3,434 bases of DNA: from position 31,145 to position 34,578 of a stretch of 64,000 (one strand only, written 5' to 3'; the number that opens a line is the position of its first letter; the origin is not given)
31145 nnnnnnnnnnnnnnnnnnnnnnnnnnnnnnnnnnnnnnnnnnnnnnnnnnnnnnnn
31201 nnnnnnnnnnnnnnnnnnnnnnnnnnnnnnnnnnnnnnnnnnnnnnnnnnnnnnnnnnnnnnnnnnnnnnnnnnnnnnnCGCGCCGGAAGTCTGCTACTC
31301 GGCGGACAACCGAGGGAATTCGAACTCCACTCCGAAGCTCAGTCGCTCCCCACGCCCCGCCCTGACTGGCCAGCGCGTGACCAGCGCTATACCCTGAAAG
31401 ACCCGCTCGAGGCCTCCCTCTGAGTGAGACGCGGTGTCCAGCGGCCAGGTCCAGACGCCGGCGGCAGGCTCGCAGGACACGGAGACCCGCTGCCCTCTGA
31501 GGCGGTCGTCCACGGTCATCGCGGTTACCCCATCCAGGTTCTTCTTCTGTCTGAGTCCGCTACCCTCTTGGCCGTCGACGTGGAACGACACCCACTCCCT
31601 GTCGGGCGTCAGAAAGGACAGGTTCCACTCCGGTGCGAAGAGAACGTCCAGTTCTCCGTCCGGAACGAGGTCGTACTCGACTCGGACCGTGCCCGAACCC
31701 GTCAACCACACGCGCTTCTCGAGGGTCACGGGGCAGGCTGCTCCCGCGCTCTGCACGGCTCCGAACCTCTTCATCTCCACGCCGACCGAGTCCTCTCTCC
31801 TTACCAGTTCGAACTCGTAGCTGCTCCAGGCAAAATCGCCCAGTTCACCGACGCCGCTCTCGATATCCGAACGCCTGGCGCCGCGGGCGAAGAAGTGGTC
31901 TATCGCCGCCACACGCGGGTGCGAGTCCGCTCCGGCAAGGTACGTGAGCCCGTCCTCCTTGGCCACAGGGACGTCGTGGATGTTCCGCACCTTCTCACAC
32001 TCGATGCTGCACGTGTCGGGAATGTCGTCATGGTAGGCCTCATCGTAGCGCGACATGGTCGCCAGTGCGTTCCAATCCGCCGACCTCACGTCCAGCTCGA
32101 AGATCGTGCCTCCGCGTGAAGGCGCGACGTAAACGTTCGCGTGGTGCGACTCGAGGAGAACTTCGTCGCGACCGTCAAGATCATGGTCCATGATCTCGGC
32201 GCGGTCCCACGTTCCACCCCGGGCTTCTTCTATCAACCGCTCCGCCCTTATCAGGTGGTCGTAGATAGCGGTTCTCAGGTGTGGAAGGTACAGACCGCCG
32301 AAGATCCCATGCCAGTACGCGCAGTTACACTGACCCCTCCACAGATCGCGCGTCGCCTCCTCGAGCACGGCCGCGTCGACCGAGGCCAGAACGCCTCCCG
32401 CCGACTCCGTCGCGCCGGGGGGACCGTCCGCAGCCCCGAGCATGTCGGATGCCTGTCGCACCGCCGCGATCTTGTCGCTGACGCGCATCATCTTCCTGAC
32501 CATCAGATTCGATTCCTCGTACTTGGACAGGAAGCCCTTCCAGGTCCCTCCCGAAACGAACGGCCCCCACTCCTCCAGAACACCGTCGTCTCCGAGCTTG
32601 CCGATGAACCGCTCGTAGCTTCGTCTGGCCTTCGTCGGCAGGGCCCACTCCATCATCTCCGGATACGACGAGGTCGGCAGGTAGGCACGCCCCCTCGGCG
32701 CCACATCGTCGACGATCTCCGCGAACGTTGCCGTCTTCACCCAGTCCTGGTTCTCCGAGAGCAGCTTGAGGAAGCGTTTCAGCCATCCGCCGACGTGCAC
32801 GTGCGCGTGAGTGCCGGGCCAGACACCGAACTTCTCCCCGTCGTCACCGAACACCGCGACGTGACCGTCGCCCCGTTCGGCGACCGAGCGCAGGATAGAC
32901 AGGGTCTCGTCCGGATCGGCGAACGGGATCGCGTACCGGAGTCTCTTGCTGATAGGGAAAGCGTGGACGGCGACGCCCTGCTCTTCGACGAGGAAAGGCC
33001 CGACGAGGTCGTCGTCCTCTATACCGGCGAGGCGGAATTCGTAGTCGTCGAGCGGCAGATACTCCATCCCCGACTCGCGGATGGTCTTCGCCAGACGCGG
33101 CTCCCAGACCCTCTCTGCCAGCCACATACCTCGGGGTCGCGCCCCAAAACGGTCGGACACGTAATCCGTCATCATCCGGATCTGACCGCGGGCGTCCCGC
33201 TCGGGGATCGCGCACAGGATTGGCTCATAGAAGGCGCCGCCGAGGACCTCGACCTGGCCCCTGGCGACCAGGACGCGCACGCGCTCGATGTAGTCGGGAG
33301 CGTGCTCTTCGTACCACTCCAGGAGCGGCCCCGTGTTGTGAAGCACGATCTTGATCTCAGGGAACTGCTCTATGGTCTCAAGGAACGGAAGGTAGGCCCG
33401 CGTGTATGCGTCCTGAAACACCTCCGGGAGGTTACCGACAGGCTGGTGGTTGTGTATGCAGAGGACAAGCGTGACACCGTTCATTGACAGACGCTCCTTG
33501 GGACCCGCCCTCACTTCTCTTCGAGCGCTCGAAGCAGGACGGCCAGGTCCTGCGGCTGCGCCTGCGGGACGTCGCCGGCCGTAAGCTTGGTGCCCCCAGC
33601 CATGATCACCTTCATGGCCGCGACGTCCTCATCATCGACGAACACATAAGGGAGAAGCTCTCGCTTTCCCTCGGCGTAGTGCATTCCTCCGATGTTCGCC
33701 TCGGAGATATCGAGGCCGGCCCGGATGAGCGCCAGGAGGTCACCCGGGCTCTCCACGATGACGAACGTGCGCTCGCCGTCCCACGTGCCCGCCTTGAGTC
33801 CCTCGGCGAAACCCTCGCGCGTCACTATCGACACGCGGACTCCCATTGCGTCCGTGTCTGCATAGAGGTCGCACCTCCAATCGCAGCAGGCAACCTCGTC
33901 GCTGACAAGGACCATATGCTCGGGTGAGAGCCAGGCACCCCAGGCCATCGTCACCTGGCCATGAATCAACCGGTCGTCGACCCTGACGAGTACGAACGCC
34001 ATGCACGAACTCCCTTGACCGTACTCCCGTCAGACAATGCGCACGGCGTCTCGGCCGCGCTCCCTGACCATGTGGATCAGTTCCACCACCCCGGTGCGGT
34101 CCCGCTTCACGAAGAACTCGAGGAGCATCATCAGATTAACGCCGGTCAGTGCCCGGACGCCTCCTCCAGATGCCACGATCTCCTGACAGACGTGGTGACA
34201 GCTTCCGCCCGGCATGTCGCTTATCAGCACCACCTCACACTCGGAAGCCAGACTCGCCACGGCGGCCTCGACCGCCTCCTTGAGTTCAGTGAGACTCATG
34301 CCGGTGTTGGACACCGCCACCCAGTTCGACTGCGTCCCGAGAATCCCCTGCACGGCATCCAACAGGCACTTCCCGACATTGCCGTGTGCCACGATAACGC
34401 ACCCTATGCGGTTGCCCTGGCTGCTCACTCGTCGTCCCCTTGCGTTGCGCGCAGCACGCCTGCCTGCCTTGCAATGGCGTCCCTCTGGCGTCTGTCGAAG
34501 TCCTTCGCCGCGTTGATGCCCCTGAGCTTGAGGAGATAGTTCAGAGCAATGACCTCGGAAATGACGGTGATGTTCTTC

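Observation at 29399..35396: Complete mannose-family PTS embedded in the rpoN-hpf-hprK regulatory cluster, with a GH57 glucanotransferase inserted between IIB and IIC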

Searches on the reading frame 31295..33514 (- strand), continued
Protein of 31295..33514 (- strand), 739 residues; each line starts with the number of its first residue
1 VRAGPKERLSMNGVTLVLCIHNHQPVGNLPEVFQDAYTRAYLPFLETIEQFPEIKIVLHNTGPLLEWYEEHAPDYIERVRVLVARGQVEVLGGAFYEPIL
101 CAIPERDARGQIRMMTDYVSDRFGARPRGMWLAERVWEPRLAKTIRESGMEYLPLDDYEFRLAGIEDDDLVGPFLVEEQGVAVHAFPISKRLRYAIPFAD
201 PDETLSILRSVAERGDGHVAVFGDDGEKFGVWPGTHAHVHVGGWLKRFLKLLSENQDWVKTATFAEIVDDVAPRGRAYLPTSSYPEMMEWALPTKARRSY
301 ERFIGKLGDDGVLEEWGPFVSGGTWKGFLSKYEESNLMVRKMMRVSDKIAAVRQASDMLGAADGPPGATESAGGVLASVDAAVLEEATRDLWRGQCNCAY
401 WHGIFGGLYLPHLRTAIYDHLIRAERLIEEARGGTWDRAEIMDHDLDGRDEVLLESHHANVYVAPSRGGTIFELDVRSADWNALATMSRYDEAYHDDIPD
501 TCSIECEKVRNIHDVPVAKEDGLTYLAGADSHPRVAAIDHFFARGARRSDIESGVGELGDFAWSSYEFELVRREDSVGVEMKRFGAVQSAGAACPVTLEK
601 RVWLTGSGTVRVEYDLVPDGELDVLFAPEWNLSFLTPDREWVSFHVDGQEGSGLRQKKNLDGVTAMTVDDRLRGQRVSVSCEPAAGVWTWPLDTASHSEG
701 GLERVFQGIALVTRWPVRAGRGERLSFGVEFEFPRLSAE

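Call 23: search_protein_families(library=pfam, proteins=[L051:8925-9821:+, L051:12644-13195:+, L042:5487-6383:+, L042:8911-9960:-, L052:4778-5677:+, L052:5680-7287:+, L052:8328-10028:+, L052:15804-17645:+], max_evalue=0.001)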
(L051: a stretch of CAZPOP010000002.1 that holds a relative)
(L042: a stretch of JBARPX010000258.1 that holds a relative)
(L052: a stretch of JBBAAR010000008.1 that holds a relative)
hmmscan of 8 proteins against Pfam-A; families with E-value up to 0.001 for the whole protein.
L051:8925-9821:+ (298 aa): 6 families
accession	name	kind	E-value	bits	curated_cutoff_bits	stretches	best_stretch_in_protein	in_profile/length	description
PF02470.25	MlaD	-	7.1e-16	58.7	25.1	1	38-112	3-81/81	MlaD protein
PF04108.17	ATG17_like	-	1.6e-05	25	43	1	134-280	28-177/355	Autophagy protein ATG17-like domain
PF04513.17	Baculo_PEP_C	-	6.3e-05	23.5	38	1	166-265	21-115/140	Baculovirus polyhedron envelope protein, PEP, C terminus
PF07889.17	DUF1664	-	0.00013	22.4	34.6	1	164-253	30-119/124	Protein of unknown function (DUF1664)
PF07464.16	ApoLp-III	-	0.00014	22.4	36.3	1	176-234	52-110/146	Apolipophorin-III precursor (apoLp-III)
PF10157.14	BORCS6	-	0.00018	22.1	35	1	167-253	6-92/101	BLOC-1-related complex sub-unit 6 C-terminal helix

L051:12644-13195:+ (183 aa): 2 families
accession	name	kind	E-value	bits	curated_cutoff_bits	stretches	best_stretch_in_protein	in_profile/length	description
PF19502.5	DUF6036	-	8.6e-06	26.1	23.6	1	8-167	10-133/164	Nucleotidyltransferase of unknown function (DUF6036)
PF10706.15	Aminoglyc_resit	-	0.00031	21.4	21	1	10-127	4-128/149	Aminoglycoside-2''-adenylyltransferase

L042:5487-6383:+ (298 aa): 1 family
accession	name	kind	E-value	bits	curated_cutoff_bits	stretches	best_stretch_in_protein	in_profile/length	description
PF02470.25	MlaD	-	2.5e-14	53.7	25.1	1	38-112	3-81/81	MlaD protein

L042:8911-9960:- (349 aa): 3 families
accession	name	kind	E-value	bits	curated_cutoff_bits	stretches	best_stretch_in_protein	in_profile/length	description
PF07676.18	PD40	-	6.6e-16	58.2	20.9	1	293-324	5-37/38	WD40-like Beta Propeller Repeat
PF00930.27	DPPIV_N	-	4.1e-06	26.2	22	1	257-343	240-329/354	Dipeptidyl peptidase IV (DPP IV) N-terminal region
PF14583.12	Pectate_lyase22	-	0.0001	21.6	30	0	275-326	215-267/386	Oligogalacturonate lyase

L052:4778-5677:+ (299 aa): 2 families
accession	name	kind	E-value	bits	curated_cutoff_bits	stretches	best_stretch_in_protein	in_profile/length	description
PF16258.11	DUF4912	-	8.3e-33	113.6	29.4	1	33-152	1-115/118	Domain of unknown function (DUF4912)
PF09136.16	Glucodextran_B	-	2.7e-05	24.4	27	1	235-293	19-80/83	Glucodextranase, domain B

L052:5680-7287:+ (535 aa): 2 families
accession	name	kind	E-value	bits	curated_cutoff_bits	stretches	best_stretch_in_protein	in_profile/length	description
PF03065.20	Glyco_hydro_57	-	9.2e-46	156.9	21.2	1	17-406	2-287/291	Glycosyl hydrolase family 57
PF09210.16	BE_C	-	1.5e-40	138.1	25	1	434-534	1-101/101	1,4-alpha-glucan branching enzyme, C-terminal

L052:8328-10028:+ (566 aa): 2 families
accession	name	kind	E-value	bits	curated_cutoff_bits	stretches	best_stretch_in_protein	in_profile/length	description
PF03065.20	Glyco_hydro_57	-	3.7e-44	151.6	21.2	1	10-423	2-291/291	Glycosyl hydrolase family 57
PF09210.16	BE_C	-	9.9e-26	90.5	25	1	448-555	2-101/101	1,4-alpha-glucan branching enzyme, C-terminal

L052:15804-17645:+ (613 aa): 8 families
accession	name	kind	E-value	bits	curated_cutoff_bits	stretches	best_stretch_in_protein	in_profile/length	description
PF00009.33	GTP_EFTU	-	8.2e-55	185.7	26.5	1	2-178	2-187/188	Elongation factor Tu GTP binding domain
PF06421.17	LepA_C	-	2.9e-48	162.9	29.7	1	503-609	1-107/107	GTP-binding protein LepA C-terminus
PF00679.30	EFG_C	-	2.4e-23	82.4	27.9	1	414-501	2-88/89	Elongation factor G C-terminus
PF03144.31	GTP_EFTU_D2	-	1.1e-07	32.6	30.3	1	202-279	1-73/73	Elongation factor Tu domain 2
PF01926.29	MMR_HSR1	-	2e-05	25.1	21.9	1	13-130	9-113/113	50S ribosome-binding GTPase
PF14492.12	EFG_III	-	2.4e-05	24.7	27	1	296-369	3-73/75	Elongation Factor G, domain III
PF00071.28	Ras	-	7.1e-05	22.9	21.6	1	61-177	40-160/162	Ras family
PF22042.2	EF-G_D2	-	0.0002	21.8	27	1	187-238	1-50/84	Elongation factor G domain 2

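Call 51: search_protein_families(library=pfam, proteins=[L021:7835-8434:+, L021:9551-9976:+, L021:12442-13686:+, L021:14136-15203:+, L021:15196-16113:+, L021:16120-16980:+, L028:104-3295:+, L028:9689-10861:+, L028:10159-12552:+, L028:12515-13924:+], max_evalue=0.0001)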
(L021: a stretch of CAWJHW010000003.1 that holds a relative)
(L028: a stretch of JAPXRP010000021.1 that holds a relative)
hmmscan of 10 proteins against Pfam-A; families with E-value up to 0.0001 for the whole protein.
L021:7835-8434:+ (199 aa): 1 family
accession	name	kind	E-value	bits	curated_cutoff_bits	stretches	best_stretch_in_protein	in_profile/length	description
PF07475.17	Hpr_kinase_C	-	1.9e-67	226.5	33.3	1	7-173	4-170/171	HPr Serine kinase C-terminal domain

L021:9551-9976:+ (141 aa): 1 family
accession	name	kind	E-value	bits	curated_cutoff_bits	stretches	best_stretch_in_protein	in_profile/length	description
PF03610.21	EIIA-man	-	1.3e-27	96.6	21.4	1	3-114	1-114/116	PTS system fructose IIA component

L021:12442-13686:+ (414 aa): 1 family
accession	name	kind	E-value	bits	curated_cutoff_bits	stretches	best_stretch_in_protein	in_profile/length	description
PF00496.27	SBP_bac_5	-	2.5e-46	158.9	32.4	1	123-305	2-183/368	Bacterial extracellular solute-binding proteins, family 5 Middle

L021:14136-15203:+ (355 aa): 2 families
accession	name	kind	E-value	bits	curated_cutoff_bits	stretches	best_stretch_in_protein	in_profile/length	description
PF00528.27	BPD_transp_1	-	1.2e-39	136.4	26.4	1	154-353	1-183/184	Binding-protein-dependent transport system inner membrane component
PF19300.4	BPD_transp_1_N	-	7e-13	49.2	23.8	1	40-143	1-114/114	Binding-prot-dependent transport system membrane comp, N-term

L021:15196-16113:+ (305 aa): 2 families
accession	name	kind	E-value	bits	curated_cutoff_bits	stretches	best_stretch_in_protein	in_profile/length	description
PF00528.27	BPD_transp_1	-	7.7e-31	107.7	26.4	1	119-304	1-184/184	Binding-protein-dependent transport system inner membrane component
PF12911.12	OppC_N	-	1.5e-09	38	23.9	1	26-78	1-53/53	N-terminal TM domain of oligopeptide transport permease C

L021:16120-16980:+ (286 aa): 2 families
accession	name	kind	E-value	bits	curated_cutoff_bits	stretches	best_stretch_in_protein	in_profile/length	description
PF21948.1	LplA-B_cat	-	2.6e-29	103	27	1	21-231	3-197/200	Lipoyl protein ligase A/B catalytic domain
PF03099.24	BPL_LplA_LipB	-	1.5e-10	41.5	21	1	65-189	16-133/133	Biotin/lipoate A/B protein ligase family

L028:104-3295:+ (1063 aa): 5 families
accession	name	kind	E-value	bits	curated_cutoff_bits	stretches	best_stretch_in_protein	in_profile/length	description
PF17389.8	Bac_rhamnosid6H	-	4.8e-38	131.7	24.5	1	649-983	5-339/339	Bacterial alpha-L-rhamnosidase 6 hairpin glycosidase domain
PF22422.2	MGH1-like_GH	-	8.7e-11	42.4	27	1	805-911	173-278/356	Mannosylglycerate hydrolase MGH1-like glycoside hydrolase domain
PF08531.16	Bac_rhamnosid_N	-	4.6e-10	40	25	1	154-255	3-116/172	Alpha-L-rhamnosidase N-terminal domain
PF05592.18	Bac_rhamnosid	-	5.4e-06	26.7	22.2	1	546-619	5-82/102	Bacterial alpha-L-rhamnosidase concanavalin-like domain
PF17390.7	Bac_rhamnosid_C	-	1e-05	25.7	22.1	1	985-1040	1-57/78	Bacterial alpha-L-rhamnosidase C-terminal domain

L028:9689-10861:+ (390 aa): 3 families
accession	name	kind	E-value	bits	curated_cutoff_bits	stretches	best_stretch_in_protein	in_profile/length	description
PF02670.22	DXP_reductoisom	-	1.6e-39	136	21.7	1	8-131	1-129/129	1-deoxy-D-xylulose 5-phosphate reductoisomerase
PF13288.12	DXPR_C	-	5.8e-38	130.1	27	1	261-377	1-114/115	DXP reductoisomerase C-terminal domain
PF08436.17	DXP_redisom_C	-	1.1e-36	125.2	26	1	145-229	1-84/84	1-deoxy-D-xylulose 5-phosphate reductoisomerase C-terminal domain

L028:10159-12552:+ (797 aa): 4 families
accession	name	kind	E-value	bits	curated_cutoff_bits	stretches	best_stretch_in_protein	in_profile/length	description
PF02163.28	Peptidase_M50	-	7.3e-64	215.6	27.2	1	241-779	2-221/221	Peptidase family M50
PF13180.12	PDZ_2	-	1.8e-20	73.4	27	2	481-544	14-78/80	PDZ domain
PF17820.7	PDZ_6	-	1.8e-20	72.9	27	1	483-535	2-54/54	PDZ domain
PF00595.29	PDZ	-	3.9e-14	53.2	23.2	0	401-439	37-75/81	PDZ domain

L028:12515-13924:+ (469 aa): 4 families
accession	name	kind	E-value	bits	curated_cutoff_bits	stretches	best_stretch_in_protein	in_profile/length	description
PF00696.33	AA_kinase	-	4.6e-34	118.6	24.9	1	34-293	3-234/234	Amino acid kinase family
PF22468.2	ACT_9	-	6.4e-24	83.9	27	1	402-462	1-61/61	ACT domain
PF13840.12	ACT_7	-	1.7e-09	37.8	27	1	397-458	4-63/65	ACT domain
PF01842.31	ACT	-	3.5e-07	30.3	27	1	412-458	10-61/66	ACT domain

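Call 56: find_related_loci(query=window:31295-33484:-, collection=metagenome_contigs, flank=6000)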
Query window:31295-33484:- (729 aa) in metagenome_contigs; peptide patterns used: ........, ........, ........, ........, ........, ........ (x = any residue, [..] = any of these).
600 stretches matched a pattern (row limit reached: there are more); 586 encode a relative of the query (tblastn E <= 1e-3); the best 80 are kept; 80 distinct loci.
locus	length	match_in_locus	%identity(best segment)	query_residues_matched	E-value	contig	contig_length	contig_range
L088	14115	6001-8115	56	1-707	0e+0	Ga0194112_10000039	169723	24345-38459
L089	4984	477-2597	55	1-707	0e+0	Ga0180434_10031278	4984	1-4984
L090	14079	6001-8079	55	5-710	0e+0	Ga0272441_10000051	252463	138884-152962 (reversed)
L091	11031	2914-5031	39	1-714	2e-175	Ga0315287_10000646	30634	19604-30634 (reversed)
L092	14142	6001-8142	40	1-724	1e-175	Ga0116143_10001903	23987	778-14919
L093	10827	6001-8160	41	1-722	7e-174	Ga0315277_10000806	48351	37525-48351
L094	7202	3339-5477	41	2-729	2e-173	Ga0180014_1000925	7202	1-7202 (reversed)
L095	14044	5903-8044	38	1-720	2e-172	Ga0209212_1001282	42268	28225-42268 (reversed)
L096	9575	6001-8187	40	1-722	2e-172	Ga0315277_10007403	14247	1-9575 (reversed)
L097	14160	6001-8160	40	4-720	1e-171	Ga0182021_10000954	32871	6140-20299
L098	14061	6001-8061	39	1-723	2e-171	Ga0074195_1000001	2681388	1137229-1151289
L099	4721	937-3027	42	6-716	4e-176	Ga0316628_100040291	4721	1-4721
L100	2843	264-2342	41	4-709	0e+0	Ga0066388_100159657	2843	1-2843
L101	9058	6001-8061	41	1-705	5e-170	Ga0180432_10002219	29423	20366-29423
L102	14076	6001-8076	41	4-709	1e-169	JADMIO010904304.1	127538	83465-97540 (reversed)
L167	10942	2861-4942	40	4-715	4e-161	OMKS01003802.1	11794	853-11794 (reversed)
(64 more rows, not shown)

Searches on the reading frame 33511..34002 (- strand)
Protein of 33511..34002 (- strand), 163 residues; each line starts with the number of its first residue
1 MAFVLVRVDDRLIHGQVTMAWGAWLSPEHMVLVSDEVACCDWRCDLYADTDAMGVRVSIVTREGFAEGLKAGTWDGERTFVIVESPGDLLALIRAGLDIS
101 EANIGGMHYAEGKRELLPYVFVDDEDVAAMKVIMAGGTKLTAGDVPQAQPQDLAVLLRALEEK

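Call 4: search_protein_families(library=pfam, proteins=[window:33511-34002:-])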
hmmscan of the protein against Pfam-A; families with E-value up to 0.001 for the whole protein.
window:33511-34002:- (163 aa): 1 family
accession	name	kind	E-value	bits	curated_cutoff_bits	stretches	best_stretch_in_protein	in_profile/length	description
PF03830.20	PTSIIB_sorb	-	1.7e-35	123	27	1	4-148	2-146/148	PTS system sorbose subfamily IIB component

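Call 5: search_protein_families(library=ncbifam, proteins=[window:33511-34002:-])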
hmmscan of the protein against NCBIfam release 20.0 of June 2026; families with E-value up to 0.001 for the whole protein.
window:33511-34002:- (163 aa): 4 families
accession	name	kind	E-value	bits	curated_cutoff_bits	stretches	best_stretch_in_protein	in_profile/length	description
TIGR00854.1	pts-sorbose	subfamily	2.3e-31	108.9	163.6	1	4-149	3-147/150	mannose/fructose/sorbose PTS transporter subunit IIB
NF007288.1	PRK09756.1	equivalog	2.5e-25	89.2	180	1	3-150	3-150/153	PTS galactosamine transporter subunit IIB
NF011670.1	PRK15088.1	equivalog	3.6e-25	88.6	400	1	1-158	163-320/323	PTS mannose transporter subunit IIAB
NF008508.1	PRK11425.1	equivalog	2.6e-22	79.3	180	1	3-156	4-156/157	PTS N-acetylgalactosamine transporter subunit IIB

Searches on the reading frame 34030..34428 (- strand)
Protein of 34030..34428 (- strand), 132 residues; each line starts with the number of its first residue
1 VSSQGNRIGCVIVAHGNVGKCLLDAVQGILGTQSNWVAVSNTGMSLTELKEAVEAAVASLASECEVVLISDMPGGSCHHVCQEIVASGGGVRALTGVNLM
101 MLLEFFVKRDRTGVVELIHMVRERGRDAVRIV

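Call 4: search_protein_families(library=pfam, proteins=[window:34030-34404:-])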
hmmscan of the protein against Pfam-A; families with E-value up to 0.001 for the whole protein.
window:34030-34404:- (124 aa): 1 family
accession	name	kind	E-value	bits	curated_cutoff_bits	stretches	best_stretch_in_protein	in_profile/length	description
PF03610.21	EIIA-man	-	6.1e-12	46.1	21.4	1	1-113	1-115/116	PTS system fructose IIA component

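Call 5: search_protein_families(library=ncbifam, proteins=[window:34030-34404:-])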
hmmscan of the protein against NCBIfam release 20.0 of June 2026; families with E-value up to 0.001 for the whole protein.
window:34030-34404:- (124 aa): 3 families
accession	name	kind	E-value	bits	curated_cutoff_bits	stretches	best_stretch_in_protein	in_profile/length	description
NF040761.1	AgaF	equivalog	1.7e-20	73.6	130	1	1-121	3-124/144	PTS galactosamine/N-acetylgalactosamine transporter subunit IIA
TIGR00824.1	EIIA-man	subfamily_domain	1.9e-14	53.8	98.35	1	3-111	5-114/116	mannose/fructose/sorbose PTS transporter subunit IIA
NF011670.1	PRK15088.1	equivalog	8.6e-14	51.2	400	1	3-123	6-128/323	PTS mannose transporter subunit IIAB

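Call 67: search_protein_families(library=pfam, proteins=[window:34030-34428:-], max_evalue=0.001)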
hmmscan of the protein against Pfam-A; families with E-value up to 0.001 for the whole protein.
window:34030-34428:- (132 aa): 1 family
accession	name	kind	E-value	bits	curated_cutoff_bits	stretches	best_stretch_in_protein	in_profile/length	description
PF03610.21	EIIA-man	-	7.6e-12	45.8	21.4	1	9-121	1-115/116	PTS system fructose IIA component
